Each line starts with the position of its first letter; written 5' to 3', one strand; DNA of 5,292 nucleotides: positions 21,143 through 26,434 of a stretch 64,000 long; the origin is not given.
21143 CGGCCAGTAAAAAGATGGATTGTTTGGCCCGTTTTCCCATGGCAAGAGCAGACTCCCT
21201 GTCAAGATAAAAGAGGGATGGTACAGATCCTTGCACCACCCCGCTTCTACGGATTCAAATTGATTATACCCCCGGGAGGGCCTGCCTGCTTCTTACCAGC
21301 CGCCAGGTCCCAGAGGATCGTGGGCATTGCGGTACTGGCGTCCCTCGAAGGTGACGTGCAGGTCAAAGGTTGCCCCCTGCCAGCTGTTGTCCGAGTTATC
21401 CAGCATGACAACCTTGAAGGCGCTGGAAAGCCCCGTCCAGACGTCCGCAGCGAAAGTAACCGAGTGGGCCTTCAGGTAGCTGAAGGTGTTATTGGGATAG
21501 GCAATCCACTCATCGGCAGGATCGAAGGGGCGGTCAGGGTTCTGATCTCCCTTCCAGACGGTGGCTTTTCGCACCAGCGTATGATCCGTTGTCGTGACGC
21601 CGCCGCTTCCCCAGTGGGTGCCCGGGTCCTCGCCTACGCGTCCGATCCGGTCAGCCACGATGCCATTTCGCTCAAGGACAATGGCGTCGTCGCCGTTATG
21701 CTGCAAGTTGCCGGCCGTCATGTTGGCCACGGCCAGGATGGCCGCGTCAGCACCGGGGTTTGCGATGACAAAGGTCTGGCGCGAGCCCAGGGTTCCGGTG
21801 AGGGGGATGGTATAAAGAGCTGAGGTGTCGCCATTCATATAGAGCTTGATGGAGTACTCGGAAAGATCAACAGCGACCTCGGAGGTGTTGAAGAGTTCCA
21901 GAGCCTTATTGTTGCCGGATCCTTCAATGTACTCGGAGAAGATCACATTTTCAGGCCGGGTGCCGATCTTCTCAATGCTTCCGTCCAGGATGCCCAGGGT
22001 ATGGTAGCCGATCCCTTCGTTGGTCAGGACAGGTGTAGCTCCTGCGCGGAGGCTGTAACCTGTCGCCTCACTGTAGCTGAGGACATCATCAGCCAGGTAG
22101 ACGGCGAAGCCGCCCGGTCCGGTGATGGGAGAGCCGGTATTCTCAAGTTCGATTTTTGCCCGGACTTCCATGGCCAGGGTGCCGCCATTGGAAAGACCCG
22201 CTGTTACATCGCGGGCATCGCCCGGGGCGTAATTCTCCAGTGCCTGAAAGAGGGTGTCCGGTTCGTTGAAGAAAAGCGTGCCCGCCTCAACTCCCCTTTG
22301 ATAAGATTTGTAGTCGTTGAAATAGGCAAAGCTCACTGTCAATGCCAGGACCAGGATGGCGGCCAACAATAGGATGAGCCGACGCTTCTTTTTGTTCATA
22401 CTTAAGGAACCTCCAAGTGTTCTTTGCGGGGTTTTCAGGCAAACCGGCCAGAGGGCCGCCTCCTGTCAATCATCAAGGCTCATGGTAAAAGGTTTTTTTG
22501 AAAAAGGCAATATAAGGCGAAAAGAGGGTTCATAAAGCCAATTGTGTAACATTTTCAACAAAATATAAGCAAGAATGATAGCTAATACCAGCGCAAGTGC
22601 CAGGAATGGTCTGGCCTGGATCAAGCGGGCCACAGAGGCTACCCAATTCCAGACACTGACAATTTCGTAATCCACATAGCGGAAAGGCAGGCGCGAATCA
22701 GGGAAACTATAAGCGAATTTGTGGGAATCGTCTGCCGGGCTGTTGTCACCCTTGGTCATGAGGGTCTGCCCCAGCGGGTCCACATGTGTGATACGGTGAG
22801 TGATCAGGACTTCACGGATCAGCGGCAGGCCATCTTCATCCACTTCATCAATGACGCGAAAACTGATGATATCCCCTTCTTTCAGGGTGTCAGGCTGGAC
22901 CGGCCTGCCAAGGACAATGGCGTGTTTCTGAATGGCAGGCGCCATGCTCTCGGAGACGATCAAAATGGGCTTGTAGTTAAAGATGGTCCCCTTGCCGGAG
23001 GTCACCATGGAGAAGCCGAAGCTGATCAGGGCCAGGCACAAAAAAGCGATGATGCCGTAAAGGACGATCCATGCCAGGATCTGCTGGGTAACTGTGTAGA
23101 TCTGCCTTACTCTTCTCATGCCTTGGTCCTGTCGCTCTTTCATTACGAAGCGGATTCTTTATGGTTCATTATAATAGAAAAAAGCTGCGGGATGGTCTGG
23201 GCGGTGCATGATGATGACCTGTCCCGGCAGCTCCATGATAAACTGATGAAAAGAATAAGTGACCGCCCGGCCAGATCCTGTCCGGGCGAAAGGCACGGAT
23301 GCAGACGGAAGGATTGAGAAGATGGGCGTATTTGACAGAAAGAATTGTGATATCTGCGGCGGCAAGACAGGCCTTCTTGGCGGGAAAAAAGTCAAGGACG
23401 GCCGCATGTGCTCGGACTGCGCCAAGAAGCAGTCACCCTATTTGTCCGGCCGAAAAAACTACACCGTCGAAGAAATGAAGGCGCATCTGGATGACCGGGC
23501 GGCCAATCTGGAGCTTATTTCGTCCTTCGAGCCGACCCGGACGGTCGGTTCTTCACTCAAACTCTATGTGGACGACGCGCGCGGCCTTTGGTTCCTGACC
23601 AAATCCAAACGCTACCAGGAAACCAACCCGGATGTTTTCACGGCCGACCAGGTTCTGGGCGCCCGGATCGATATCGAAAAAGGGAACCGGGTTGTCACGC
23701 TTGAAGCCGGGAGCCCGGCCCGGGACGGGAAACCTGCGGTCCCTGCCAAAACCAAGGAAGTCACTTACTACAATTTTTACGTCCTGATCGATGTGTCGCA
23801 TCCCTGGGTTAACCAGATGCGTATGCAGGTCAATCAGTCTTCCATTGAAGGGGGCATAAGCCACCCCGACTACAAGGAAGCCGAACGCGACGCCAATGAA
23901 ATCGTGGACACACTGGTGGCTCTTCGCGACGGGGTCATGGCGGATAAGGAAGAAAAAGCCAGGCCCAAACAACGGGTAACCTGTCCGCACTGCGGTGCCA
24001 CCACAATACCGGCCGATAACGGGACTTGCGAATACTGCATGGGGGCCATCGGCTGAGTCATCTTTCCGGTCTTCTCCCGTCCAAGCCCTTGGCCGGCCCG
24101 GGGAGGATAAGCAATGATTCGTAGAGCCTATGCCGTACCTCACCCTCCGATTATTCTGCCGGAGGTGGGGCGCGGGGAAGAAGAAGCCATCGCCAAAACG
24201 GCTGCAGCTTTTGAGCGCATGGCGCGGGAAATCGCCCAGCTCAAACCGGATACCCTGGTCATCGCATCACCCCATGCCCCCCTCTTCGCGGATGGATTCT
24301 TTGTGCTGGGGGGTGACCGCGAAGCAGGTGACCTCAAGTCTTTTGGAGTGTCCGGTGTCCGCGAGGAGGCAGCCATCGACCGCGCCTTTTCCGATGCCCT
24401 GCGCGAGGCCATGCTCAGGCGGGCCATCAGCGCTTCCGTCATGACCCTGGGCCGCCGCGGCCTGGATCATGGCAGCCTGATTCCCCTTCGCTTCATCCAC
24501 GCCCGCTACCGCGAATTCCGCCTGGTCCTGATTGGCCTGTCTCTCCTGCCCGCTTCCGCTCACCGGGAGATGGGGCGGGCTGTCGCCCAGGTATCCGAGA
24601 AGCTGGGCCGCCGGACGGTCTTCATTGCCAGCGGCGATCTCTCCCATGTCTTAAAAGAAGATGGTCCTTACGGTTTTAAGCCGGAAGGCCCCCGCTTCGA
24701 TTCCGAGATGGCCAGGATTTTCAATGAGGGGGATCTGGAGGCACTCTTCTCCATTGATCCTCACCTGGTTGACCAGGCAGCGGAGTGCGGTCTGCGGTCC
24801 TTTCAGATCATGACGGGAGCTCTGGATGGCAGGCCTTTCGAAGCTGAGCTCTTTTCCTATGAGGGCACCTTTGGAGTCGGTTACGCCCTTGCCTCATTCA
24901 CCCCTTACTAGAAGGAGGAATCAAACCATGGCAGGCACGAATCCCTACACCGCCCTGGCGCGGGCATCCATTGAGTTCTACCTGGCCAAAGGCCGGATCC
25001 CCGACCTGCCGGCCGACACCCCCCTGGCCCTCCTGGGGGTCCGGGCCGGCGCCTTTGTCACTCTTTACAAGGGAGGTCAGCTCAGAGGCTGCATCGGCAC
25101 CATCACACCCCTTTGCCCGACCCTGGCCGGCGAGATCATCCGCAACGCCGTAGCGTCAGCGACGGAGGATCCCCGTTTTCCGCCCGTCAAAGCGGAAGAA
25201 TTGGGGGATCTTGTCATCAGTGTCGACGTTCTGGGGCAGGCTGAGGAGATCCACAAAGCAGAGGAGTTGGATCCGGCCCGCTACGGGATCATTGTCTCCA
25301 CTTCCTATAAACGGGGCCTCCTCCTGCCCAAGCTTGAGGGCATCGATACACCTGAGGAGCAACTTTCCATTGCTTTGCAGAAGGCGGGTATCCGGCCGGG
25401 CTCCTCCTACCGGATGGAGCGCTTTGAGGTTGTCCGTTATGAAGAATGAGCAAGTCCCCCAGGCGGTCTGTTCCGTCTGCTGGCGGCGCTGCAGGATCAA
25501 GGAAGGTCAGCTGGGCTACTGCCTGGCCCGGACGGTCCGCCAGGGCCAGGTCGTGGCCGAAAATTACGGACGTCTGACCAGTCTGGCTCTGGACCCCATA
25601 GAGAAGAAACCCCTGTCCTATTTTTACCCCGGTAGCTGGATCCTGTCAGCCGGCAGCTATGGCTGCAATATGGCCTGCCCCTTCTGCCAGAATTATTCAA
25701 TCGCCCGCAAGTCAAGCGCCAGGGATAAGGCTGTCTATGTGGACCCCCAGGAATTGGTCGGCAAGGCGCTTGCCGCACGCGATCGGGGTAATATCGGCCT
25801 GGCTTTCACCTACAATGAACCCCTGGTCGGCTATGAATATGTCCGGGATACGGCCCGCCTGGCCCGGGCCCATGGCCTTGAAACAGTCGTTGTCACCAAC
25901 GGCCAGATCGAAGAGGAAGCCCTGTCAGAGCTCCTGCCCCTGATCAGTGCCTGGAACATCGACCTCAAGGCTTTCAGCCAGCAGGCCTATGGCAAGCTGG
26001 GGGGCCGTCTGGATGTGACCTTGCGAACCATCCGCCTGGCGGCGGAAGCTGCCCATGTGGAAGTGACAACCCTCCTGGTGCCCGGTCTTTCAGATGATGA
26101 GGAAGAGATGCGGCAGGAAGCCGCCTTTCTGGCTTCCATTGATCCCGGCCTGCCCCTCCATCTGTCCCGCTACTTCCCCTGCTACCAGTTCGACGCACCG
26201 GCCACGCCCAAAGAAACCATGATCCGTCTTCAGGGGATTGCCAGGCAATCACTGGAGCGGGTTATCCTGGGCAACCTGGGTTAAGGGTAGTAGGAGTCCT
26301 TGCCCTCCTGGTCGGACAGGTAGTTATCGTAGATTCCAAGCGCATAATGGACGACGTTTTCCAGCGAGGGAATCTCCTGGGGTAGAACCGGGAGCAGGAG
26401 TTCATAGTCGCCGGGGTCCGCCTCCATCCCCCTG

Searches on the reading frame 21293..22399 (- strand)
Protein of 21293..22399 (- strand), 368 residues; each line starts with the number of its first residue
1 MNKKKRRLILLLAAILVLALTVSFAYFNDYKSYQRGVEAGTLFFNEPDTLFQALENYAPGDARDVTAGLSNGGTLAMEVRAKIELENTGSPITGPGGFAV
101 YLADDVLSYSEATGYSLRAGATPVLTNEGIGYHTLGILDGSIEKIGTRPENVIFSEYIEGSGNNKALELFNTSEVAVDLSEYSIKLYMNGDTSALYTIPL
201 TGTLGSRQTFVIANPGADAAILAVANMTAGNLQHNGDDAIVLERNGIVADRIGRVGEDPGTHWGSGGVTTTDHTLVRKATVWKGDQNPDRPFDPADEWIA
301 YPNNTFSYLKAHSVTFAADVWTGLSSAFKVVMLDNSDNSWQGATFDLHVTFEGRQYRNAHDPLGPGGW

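Call 34: search_protein_families(library=pfam, max_evalue=0.00001, proteins=[window:21293-22399:-])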
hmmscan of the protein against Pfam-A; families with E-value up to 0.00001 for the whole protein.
window:21293-22399:- (368 aa): 2 families
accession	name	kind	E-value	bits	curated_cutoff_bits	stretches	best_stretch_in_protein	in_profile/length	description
PF00932.25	LTD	-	3e-15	56.9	34.3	1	149-254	5-107/109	Lamin Tail Domain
PF12389.13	Peptidase_M73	-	2.6e-07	31.1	22.5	0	12-78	11-79/196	Camelysin metallo-endopeptidase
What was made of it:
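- Tried and rejected: The only pair of real genes in one frame, 22466-23143 and 21293-22399, looks like two separate genes, because the downstream one has its own camelysin-type N-terminus (call 34).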

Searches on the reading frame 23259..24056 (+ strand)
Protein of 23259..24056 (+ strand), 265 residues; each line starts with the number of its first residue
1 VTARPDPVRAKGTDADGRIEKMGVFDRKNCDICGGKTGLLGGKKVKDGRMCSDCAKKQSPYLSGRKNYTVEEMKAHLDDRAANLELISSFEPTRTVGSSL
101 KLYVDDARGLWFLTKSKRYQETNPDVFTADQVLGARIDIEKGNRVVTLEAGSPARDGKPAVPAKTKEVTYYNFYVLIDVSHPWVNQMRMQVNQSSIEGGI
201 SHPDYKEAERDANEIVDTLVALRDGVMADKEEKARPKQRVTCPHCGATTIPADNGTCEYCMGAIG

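Call 34: search_protein_families(library=pfam, max_evalue=0.00001, proteins=[window:23259-24056:+])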
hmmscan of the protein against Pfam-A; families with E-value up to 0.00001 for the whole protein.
window:23259-24056:+ (265 aa): 1 family
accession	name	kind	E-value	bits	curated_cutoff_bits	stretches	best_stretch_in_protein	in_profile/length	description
PF14471.11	DUF4428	-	9.3e-13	48.3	27.8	1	29-75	1-50/51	Domain of unknown function (DUF4428)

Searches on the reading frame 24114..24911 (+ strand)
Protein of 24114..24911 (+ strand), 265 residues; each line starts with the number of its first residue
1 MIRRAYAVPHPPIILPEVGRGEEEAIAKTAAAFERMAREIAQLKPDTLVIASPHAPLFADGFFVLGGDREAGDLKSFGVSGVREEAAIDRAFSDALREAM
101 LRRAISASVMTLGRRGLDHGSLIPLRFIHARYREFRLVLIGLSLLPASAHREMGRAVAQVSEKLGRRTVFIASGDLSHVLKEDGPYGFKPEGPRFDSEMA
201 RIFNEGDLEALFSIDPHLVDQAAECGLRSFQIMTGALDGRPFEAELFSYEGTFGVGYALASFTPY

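Call 34: search_protein_families(library=pfam, max_evalue=0.00001, proteins=[window:24114-24911:+])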
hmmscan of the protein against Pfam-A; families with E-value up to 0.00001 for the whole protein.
window:24114-24911:+ (265 aa): 1 family
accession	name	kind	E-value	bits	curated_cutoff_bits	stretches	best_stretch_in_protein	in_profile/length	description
PF02900.23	LigB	-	1.5e-42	146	26.3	1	5-259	2-268/269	Catalytic LigB subunit of aromatic ring-opening dioxygenase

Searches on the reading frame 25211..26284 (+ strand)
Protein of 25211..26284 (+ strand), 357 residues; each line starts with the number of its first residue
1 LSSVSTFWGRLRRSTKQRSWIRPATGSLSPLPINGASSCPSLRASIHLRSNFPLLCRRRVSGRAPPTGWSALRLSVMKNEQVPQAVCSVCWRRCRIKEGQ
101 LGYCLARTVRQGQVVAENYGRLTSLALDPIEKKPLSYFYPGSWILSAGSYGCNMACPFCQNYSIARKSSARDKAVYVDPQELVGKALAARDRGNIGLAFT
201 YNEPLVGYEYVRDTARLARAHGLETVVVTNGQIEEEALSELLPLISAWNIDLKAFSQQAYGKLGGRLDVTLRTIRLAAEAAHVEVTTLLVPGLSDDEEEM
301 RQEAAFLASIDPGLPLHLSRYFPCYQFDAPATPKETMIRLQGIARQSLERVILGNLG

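Call 34: search_protein_families(library=pfam, max_evalue=0.00001, proteins=[window:25211-26284:+])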
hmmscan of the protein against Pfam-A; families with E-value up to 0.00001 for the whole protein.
window:25211-26284:+ (357 aa): 1 family
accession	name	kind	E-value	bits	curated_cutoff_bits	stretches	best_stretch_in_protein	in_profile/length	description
PF04055.27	Radical_SAM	-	6e-21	75.8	29.5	1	150-302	5-164/166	Radical SAM superfamily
